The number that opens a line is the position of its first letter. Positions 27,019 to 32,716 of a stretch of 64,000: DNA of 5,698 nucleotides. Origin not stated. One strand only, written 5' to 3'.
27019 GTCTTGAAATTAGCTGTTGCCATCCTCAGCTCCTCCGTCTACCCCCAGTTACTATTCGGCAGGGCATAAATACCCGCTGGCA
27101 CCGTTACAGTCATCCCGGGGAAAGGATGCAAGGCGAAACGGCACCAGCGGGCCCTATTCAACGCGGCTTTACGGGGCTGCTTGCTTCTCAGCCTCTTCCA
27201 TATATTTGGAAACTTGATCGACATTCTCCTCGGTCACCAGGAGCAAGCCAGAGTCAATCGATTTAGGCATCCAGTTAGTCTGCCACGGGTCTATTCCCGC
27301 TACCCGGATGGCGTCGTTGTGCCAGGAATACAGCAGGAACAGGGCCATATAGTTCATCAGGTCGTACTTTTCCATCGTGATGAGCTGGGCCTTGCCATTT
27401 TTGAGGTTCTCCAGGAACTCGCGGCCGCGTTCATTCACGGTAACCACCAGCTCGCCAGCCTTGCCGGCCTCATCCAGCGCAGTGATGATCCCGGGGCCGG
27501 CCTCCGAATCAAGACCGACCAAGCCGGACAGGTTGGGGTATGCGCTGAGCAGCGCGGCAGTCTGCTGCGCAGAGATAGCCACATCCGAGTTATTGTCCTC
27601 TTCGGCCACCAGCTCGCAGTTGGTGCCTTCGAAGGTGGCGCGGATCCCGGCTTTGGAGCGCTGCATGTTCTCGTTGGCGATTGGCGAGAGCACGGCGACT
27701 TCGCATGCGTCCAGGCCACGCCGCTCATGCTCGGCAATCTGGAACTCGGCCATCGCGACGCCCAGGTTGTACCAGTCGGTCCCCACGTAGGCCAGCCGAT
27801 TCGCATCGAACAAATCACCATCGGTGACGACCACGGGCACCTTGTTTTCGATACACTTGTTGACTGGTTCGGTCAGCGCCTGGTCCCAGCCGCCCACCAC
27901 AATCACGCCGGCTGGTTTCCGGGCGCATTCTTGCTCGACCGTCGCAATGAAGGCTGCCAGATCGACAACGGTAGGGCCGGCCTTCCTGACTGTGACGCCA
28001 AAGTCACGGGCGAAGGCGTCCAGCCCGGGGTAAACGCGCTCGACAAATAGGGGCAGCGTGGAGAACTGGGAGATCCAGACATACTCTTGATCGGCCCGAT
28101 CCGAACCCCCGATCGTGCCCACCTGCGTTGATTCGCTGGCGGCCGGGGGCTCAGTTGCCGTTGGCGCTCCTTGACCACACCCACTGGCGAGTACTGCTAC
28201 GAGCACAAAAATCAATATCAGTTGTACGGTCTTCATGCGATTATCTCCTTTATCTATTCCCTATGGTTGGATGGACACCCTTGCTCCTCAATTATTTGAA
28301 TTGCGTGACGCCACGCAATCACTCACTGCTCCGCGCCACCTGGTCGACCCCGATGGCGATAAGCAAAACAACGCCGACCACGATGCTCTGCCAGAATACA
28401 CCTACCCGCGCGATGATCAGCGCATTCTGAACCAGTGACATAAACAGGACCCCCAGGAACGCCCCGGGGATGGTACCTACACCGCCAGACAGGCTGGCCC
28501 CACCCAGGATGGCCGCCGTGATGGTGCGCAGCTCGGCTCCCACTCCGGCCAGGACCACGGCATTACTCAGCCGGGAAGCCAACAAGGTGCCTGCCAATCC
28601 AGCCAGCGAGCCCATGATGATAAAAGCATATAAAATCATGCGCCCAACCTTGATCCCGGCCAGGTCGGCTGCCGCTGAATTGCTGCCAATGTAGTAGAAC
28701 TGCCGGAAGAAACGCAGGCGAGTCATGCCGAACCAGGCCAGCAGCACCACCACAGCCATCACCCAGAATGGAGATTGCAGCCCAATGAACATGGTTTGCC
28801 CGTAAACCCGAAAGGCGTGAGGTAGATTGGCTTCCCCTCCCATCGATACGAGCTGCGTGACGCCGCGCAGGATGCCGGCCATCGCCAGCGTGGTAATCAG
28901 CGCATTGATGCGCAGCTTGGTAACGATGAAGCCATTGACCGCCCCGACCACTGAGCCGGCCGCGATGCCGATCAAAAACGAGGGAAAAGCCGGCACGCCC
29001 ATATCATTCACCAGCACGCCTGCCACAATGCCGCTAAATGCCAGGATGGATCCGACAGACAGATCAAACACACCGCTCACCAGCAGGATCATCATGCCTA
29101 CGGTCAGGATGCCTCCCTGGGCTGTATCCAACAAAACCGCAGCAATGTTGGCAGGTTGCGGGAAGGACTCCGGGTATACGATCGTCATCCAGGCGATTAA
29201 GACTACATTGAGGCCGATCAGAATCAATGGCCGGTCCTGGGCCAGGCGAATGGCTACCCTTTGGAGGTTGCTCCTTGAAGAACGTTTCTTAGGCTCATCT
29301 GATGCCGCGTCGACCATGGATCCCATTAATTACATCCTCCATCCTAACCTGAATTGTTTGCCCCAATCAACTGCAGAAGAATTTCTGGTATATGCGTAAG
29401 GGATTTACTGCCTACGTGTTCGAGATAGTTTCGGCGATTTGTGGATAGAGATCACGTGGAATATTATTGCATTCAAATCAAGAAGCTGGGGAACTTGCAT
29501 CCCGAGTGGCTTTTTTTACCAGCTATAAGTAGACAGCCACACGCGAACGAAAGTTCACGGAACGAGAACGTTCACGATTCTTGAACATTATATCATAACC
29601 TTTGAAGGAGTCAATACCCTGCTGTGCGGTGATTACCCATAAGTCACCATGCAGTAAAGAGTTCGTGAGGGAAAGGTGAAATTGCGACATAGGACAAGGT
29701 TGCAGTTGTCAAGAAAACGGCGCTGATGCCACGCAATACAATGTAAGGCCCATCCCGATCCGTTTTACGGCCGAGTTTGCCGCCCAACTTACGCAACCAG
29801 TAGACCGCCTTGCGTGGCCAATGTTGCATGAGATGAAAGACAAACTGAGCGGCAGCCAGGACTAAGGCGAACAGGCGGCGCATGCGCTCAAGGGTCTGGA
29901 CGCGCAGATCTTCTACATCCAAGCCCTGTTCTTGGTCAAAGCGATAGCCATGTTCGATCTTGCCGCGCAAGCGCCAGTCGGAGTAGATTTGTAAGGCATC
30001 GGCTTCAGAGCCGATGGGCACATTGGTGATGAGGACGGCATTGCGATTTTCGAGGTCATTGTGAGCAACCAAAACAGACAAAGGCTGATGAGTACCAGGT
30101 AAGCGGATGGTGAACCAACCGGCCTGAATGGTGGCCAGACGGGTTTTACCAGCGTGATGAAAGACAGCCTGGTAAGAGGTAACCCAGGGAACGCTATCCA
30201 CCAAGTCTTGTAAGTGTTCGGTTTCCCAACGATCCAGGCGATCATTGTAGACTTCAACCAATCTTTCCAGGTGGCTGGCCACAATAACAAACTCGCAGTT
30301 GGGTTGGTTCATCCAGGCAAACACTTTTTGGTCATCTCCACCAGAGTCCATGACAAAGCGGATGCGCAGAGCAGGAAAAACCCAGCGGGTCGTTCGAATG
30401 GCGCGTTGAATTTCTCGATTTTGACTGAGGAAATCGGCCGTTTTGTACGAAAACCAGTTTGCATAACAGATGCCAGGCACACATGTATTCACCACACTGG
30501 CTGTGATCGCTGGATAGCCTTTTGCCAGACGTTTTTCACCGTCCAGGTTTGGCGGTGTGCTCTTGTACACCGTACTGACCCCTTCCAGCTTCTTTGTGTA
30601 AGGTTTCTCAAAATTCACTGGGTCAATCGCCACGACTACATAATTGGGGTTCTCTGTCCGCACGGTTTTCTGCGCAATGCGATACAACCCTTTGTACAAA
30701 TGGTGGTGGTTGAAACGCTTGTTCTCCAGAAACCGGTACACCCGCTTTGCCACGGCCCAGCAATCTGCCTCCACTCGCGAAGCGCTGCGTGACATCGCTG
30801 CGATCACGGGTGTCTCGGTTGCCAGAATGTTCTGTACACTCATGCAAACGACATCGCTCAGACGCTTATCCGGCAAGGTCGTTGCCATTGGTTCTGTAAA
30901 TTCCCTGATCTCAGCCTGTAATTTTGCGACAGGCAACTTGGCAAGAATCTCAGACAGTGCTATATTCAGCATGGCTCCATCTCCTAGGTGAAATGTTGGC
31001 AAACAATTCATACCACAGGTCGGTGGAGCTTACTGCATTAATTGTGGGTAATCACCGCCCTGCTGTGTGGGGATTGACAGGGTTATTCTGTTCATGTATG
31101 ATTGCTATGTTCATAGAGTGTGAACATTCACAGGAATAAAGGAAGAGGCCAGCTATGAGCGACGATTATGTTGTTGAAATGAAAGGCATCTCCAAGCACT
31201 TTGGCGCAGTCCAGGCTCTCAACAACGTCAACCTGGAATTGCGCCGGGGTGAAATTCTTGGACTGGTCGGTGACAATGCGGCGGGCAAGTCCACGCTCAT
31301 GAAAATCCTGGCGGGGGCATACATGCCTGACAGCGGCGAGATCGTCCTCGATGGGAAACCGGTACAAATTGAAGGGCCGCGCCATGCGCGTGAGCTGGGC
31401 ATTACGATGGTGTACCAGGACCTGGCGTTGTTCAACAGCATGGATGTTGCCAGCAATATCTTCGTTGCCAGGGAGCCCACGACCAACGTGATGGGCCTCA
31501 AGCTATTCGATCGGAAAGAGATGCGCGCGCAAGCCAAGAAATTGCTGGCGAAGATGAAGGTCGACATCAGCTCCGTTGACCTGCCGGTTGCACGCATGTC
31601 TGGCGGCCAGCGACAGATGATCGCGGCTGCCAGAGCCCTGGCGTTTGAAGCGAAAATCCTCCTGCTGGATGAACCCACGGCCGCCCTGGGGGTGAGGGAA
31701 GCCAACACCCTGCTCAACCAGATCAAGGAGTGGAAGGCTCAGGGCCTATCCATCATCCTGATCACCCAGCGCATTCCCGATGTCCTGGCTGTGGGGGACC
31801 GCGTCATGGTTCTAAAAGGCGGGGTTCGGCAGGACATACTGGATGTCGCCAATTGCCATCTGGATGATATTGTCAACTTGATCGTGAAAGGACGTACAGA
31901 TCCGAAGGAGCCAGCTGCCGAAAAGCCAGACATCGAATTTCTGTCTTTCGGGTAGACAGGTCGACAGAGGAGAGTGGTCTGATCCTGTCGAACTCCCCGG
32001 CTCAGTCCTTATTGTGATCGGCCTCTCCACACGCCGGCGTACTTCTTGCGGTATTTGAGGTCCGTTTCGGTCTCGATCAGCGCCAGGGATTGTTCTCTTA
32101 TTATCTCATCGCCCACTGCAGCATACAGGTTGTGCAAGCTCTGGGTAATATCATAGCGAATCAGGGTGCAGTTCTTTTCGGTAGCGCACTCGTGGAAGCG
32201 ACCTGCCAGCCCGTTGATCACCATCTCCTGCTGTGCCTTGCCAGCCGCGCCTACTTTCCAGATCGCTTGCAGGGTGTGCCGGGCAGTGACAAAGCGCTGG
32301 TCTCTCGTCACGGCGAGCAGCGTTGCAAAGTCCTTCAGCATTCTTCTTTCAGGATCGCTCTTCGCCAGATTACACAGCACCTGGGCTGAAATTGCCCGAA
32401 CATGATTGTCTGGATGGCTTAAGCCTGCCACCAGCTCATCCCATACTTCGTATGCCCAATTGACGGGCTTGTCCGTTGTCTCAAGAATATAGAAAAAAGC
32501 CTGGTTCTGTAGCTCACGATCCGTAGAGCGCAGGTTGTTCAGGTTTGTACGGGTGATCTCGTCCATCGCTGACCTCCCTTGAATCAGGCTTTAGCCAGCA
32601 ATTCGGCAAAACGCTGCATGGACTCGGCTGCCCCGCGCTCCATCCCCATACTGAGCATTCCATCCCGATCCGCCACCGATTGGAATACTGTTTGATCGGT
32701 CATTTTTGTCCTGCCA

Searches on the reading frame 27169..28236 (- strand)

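Call 102: search_protein_families(library=pfam, proteins=[window:27169-28236:-], max_evalue=0.0001)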
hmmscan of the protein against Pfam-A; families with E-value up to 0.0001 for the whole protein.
window:27169-28236:- (355 aa): 1 family
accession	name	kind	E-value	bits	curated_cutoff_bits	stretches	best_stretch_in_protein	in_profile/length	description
PF13407.12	Peripla_BP_4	-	6.4e-36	124.7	35.1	1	60-299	9-247/258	Periplasmic binding protein domain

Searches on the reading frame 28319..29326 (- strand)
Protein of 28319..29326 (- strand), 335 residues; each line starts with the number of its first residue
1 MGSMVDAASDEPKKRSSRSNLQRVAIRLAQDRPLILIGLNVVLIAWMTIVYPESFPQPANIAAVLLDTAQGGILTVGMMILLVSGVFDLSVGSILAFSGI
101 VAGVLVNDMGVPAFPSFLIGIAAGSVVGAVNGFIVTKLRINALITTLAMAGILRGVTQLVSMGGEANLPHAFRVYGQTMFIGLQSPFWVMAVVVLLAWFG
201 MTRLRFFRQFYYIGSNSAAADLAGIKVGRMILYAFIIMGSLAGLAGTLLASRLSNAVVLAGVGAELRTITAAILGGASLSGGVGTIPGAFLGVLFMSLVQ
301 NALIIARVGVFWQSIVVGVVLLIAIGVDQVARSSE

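Call 102: search_protein_families(library=pfam, proteins=[window:28319-29326:-], max_evalue=0.0001)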
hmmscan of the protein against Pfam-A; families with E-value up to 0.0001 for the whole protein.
window:28319-29326:- (335 aa): 1 family
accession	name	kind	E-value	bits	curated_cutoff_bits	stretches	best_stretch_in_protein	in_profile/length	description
PF02653.21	BPD_transp_2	-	3.2e-31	108.9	26.8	1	61-324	2-268/269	Branched-chain amino acid transport system / permease component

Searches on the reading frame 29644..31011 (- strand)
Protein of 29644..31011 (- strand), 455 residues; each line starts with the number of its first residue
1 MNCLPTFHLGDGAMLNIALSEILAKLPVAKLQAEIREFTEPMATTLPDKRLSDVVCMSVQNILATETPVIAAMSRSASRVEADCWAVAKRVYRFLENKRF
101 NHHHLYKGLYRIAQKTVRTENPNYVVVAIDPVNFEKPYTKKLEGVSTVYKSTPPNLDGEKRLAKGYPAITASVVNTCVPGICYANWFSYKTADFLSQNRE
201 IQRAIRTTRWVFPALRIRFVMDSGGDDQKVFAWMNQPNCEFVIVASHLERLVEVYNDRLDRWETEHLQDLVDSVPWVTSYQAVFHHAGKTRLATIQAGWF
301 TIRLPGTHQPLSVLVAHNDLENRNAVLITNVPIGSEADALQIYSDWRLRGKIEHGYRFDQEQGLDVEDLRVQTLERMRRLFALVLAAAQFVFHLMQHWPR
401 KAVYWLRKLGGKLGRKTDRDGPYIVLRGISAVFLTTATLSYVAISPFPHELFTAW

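Call 51: search_protein_families(library=pfam, proteins=[window:29644-31011:-], max_evalue=0.1)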
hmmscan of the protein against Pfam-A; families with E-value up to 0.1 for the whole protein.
window:29644-31011:- (455 aa): 2 families
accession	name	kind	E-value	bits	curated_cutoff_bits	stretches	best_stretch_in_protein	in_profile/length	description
PF13701.12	DDE_Tnp_1_4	-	0.0022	16.7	34.7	1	200-358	201-338/435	Transposase DDE domain group 1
PF24044.1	DUF7353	-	0.099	12.9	27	0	82-101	28-42/60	Domain of unknown function (DUF7353)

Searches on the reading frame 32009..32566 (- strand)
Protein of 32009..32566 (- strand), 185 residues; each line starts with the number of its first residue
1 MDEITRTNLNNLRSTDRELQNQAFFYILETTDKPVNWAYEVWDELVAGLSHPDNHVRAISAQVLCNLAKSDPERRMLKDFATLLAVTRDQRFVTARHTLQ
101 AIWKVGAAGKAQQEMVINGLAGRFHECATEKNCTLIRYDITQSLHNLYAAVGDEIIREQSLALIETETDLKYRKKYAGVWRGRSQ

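Call 4: search_protein_families(library=pfam, proteins=[window:32009-32566:-], max_evalue=0.01)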
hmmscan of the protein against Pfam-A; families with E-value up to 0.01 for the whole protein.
window:32009-32566:- (185 aa): 1 family
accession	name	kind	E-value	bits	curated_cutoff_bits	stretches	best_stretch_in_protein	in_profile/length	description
PF02985.28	HEAT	-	0.0095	16.6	23.5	0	45-69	5-29/31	HEAT repeat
